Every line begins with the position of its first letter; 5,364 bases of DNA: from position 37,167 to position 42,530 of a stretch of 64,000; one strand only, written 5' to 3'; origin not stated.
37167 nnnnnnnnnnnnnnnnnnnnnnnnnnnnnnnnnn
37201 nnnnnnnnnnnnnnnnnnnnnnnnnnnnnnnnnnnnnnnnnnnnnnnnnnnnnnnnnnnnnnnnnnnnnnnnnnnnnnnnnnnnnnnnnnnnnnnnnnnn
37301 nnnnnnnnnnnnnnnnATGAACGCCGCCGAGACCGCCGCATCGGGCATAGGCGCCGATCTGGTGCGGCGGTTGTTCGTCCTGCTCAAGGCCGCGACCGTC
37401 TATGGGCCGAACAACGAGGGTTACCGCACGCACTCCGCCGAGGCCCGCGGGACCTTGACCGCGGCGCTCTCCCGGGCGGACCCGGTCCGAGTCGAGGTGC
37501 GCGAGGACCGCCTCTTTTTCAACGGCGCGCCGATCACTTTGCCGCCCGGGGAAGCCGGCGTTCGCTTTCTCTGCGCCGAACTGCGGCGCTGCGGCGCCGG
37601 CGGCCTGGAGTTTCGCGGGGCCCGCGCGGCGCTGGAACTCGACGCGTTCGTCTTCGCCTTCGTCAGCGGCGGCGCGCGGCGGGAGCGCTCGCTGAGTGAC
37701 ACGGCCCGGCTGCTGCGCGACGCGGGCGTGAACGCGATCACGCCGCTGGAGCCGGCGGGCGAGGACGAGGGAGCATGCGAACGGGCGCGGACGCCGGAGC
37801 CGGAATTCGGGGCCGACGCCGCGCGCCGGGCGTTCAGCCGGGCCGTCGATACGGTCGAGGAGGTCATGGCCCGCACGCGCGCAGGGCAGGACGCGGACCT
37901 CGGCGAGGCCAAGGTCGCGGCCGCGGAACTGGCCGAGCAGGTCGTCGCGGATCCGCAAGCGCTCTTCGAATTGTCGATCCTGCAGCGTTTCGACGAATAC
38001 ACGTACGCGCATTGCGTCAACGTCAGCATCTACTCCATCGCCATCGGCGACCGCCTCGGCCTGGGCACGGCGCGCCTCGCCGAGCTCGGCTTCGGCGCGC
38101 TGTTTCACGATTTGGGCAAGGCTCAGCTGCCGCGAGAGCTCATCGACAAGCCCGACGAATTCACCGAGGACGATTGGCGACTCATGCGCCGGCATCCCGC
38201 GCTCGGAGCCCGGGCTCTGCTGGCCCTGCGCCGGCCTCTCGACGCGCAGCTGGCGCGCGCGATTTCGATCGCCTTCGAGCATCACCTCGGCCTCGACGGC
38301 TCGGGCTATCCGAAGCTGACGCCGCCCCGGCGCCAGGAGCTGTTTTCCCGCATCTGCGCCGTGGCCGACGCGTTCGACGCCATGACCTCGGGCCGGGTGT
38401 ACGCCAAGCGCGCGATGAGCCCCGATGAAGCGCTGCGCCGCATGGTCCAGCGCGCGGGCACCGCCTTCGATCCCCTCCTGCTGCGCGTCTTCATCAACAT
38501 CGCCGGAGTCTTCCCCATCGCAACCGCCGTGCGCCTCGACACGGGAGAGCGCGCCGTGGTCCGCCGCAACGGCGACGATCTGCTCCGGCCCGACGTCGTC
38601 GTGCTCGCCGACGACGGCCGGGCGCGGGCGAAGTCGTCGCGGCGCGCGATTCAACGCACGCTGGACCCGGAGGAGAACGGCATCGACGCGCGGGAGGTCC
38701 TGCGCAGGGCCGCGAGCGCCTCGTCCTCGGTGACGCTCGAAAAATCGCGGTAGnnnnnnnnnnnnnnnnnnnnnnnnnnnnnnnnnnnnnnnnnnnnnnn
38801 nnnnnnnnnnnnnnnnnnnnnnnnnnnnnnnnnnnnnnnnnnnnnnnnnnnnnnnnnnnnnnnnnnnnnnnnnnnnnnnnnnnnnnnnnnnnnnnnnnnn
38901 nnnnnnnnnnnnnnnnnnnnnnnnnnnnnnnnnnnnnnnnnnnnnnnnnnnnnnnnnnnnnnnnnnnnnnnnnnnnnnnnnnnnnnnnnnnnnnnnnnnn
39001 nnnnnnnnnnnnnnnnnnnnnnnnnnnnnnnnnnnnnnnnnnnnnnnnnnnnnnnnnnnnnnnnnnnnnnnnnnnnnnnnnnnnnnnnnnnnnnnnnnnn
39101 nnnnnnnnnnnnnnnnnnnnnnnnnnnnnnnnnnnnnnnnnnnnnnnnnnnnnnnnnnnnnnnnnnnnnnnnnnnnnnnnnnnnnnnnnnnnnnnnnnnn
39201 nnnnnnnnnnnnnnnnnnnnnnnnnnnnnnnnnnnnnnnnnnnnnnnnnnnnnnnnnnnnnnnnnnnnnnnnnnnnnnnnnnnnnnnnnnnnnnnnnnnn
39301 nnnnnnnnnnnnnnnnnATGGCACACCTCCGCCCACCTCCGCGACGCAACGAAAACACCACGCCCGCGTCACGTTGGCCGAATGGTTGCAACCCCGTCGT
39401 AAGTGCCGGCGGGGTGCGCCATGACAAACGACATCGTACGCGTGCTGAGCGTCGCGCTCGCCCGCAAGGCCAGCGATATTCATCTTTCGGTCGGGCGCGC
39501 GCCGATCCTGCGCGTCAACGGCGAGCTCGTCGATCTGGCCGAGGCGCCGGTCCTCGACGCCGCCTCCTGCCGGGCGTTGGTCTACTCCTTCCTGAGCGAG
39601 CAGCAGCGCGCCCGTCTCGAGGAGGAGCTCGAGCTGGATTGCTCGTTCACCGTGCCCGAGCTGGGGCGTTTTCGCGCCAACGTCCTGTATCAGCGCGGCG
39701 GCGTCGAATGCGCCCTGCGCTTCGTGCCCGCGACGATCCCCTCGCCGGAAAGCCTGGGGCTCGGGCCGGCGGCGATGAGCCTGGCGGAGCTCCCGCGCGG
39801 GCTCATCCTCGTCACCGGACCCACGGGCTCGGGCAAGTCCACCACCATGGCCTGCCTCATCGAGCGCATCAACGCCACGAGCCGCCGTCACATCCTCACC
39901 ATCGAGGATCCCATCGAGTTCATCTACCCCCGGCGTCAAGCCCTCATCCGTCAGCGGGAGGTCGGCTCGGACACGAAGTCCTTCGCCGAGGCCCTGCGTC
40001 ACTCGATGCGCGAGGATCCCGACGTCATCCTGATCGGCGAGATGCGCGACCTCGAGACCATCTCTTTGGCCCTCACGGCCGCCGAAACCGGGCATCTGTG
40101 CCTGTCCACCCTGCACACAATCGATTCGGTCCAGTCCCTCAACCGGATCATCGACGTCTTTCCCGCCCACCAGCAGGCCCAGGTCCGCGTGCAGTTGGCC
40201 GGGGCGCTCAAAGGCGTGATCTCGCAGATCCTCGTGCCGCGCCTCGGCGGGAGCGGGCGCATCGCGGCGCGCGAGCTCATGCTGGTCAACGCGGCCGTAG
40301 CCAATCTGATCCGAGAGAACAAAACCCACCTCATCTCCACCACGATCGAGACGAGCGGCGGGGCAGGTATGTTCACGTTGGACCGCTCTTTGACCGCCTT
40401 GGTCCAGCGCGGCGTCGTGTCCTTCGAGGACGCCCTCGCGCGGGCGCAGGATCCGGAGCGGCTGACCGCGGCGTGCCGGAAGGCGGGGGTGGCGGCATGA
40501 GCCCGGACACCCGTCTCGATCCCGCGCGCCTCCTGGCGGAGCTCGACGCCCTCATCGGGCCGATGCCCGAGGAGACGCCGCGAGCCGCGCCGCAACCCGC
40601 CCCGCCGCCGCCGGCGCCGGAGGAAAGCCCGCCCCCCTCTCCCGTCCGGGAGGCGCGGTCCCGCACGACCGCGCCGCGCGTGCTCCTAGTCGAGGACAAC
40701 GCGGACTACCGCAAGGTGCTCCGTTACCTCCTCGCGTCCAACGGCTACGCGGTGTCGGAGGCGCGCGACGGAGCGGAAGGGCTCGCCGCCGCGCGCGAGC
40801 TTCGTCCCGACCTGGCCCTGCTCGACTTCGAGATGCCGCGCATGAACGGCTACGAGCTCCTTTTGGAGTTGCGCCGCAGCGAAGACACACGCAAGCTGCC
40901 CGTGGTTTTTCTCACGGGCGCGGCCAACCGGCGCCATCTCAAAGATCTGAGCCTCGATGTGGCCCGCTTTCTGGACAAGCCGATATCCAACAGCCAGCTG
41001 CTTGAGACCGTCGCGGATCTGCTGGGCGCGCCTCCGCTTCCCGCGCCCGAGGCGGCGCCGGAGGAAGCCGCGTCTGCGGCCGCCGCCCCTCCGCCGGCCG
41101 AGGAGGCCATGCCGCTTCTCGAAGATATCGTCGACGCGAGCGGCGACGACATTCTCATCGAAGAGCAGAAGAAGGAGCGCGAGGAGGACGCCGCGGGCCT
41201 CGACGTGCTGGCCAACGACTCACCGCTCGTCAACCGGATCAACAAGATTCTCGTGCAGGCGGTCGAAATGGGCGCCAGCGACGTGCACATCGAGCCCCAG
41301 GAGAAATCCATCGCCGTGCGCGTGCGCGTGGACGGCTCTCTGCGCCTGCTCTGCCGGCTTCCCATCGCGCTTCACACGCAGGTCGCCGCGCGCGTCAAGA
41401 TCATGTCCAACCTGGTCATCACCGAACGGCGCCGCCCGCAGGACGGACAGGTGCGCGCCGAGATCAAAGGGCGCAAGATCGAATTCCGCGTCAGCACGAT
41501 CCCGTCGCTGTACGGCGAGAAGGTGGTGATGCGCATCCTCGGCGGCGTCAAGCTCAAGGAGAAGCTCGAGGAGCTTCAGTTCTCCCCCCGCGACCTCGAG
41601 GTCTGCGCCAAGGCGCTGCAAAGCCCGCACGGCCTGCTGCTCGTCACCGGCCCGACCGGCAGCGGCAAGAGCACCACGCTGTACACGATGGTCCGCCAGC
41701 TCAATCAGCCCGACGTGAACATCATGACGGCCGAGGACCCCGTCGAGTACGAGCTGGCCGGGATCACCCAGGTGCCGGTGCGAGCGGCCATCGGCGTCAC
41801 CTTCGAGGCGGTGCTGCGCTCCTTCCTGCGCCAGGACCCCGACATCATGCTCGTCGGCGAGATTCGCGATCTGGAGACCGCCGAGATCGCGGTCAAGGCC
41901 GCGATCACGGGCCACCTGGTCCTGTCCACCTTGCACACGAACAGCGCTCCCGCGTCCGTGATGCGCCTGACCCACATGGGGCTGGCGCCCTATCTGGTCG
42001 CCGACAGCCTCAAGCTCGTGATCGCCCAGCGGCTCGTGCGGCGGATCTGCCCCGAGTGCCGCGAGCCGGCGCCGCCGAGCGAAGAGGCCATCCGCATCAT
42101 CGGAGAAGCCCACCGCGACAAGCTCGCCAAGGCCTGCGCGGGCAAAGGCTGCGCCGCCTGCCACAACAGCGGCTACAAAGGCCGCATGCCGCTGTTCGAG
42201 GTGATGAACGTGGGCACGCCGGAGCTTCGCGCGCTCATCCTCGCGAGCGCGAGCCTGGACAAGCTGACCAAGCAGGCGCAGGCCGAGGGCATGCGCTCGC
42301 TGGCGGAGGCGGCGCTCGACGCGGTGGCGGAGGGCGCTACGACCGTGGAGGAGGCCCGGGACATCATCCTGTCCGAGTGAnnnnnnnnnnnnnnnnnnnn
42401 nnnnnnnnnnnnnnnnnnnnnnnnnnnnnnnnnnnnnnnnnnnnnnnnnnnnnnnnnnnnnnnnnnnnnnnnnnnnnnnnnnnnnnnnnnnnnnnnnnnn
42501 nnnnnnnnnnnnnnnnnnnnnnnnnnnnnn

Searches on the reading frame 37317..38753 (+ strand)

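Call 86: search_protein_families(library=pfam, proteins=[window:37317-38753:+])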
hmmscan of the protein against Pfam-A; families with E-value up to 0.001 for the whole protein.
window:37317-38753:+ (478 aa): 2 families
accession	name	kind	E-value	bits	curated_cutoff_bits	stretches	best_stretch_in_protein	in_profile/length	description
PF13487.12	HD_5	-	2.2e-24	86.5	27.2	1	236-386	21-168/170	HD domain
PF01966.28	HD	-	3.3e-12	47.2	22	1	229-356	1-116/116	HD domain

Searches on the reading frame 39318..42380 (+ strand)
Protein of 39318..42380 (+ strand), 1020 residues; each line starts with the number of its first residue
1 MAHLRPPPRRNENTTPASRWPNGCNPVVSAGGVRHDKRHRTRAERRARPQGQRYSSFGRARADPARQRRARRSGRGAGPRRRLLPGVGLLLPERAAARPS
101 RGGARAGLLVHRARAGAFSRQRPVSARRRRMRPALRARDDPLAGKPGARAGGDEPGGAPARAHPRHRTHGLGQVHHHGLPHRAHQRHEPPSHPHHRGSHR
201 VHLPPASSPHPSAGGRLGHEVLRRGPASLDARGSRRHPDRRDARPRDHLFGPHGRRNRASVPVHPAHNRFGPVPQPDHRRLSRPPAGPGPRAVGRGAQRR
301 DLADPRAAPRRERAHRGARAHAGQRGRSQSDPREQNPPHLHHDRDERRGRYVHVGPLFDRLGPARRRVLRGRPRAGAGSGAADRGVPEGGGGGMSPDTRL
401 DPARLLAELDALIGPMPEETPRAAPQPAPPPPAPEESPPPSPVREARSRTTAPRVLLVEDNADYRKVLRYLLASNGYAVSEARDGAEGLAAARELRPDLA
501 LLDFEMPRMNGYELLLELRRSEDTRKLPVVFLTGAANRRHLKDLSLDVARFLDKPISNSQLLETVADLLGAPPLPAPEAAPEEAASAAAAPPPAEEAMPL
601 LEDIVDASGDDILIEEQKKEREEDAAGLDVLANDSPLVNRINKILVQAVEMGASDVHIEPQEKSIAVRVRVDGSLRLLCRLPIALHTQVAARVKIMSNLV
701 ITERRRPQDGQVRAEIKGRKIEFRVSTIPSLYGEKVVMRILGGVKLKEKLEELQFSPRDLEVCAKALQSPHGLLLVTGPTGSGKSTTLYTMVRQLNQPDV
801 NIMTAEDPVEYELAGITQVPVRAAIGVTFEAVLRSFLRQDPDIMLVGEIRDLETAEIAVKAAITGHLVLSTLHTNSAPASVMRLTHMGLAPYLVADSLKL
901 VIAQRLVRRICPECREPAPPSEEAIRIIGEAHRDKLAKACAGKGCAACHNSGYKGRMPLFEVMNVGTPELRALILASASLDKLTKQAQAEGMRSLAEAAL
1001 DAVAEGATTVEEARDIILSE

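Call 86: search_protein_families(library=pfam, proteins=[window:39318-42380:+])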
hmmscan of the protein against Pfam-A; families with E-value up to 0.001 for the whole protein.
window:39318-42380:+ (1020 aa): 5 families
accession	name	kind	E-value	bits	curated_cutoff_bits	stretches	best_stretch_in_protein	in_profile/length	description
PF00437.27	T2SSE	-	2.7e-126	421.6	24.9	1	632-1013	3-368/370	Type II/IV secretion system protein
PF00072.30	Response_reg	-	5.7e-23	81.6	30.2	1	455-565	1-110/111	Response regulator receiver domain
PF13401.12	AAA_22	-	6.6e-05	23.7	27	1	770-808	4-42/130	AAA domain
PF13191.12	AAA_16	-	8.3e-05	23.6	32.6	1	768-842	22-88/167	AAA ATPase domain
PF25199.1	nSTAND_NTPase5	-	0.00057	20.2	34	0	769-807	39-78/145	Novel STAND NTPase 5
